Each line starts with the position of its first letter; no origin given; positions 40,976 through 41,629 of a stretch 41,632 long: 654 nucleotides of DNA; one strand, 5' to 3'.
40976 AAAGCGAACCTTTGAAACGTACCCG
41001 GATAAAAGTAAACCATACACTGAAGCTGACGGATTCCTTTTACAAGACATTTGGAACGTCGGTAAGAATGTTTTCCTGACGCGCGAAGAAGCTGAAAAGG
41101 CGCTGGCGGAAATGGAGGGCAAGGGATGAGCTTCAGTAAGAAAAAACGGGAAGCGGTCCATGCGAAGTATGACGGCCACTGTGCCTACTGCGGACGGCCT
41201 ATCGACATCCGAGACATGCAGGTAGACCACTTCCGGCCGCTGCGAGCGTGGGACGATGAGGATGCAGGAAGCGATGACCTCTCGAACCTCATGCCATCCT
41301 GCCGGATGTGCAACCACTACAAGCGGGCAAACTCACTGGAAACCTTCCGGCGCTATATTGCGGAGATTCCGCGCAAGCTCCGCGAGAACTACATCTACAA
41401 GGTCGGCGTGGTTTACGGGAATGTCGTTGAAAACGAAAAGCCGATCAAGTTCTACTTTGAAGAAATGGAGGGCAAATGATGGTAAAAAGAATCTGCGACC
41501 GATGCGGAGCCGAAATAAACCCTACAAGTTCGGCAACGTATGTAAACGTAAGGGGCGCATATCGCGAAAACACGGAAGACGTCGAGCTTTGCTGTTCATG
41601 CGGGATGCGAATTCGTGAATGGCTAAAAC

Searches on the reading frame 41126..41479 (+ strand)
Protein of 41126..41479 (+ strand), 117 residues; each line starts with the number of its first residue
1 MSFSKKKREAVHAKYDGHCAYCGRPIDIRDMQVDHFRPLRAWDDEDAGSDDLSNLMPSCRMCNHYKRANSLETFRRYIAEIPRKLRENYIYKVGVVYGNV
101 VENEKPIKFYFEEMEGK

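Call 14: search_protein_families(library=pfam, proteins=[window:41126-41479:+], max_evalue=0.01)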
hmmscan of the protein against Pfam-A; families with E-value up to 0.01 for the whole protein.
window:41126-41479:+ (117 aa): 3 families
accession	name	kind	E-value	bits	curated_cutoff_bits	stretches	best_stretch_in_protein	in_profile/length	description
PF01844.29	HNH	-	4.5e-10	40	21.4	1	19-66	1-44/47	HNH endonuclease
PF14279.12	HNH_5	-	1.9e-05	24.9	27.5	1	19-76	1-53/56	HNH endonuclease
PF13395.12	HNH_4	-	0.0016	18.8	22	1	19-67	1-49/54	HNH endonuclease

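Call 15: search_protein_families(library=phrogs, proteins=[window:41126-41479:+], max_evalue=0.01)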
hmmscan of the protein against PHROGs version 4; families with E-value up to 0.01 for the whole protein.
window:41126-41479:+ (117 aa): 28 families (the best 25 are shown)
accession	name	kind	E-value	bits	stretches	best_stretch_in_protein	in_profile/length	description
phrog_2118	-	DNA, RNA and nucleotide metabolism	1.4e-31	111.2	1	1-114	161-270/301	HNH endonuclease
phrog_144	-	DNA, RNA and nucleotide metabolism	2.3e-11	44.7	1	5-79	73-144/175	HNH endonuclease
phrog_5718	-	DNA, RNA and nucleotide metabolism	1.2e-10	42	1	4-74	116-181/394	HNH endonuclease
phrog_589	-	DNA, RNA and nucleotide metabolism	1.5e-10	42.2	1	5-69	80-141/179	HNH endonuclease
phrog_338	-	DNA, RNA and nucleotide metabolism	3.4e-10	40.8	1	7-71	198-264/340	HNH endonuclease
phrog_1035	-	DNA, RNA and nucleotide metabolism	5e-10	40.7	1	9-91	150-238/271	endonuclease VII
phrog_2214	-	DNA, RNA and nucleotide metabolism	6.4e-10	39.7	1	5-81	182-251/429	HNH endonuclease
phrog_4581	-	head and packaging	5.1e-08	33.7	1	5-98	54-131/395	terminase small subunit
phrog_7785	-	DNA, RNA and nucleotide metabolism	5.5e-08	33.9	1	3-70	57-115/147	HNH endonuclease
phrog_2914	-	DNA, RNA and nucleotide metabolism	2.4e-07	31.6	1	4-80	83-154/190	endonuclease VII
phrog_1271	-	DNA, RNA and nucleotide metabolism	6.2e-07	30.1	1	6-80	256-328/361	HNH endonuclease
phrog_9443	-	DNA, RNA and nucleotide metabolism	5.8e-06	27.2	1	18-84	100-159/170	HNH endonuclease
phrog_6050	-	DNA, RNA and nucleotide metabolism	9.1e-06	25.7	1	7-75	302-368/402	HNH endonuclease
phrog_16726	-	DNA, RNA and nucleotide metabolism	1.8e-05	25.6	1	6-73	83-147/308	HNH endonuclease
phrog_8048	-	DNA, RNA and nucleotide metabolism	1.9e-05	25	1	2-71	162-231/273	HNH endonuclease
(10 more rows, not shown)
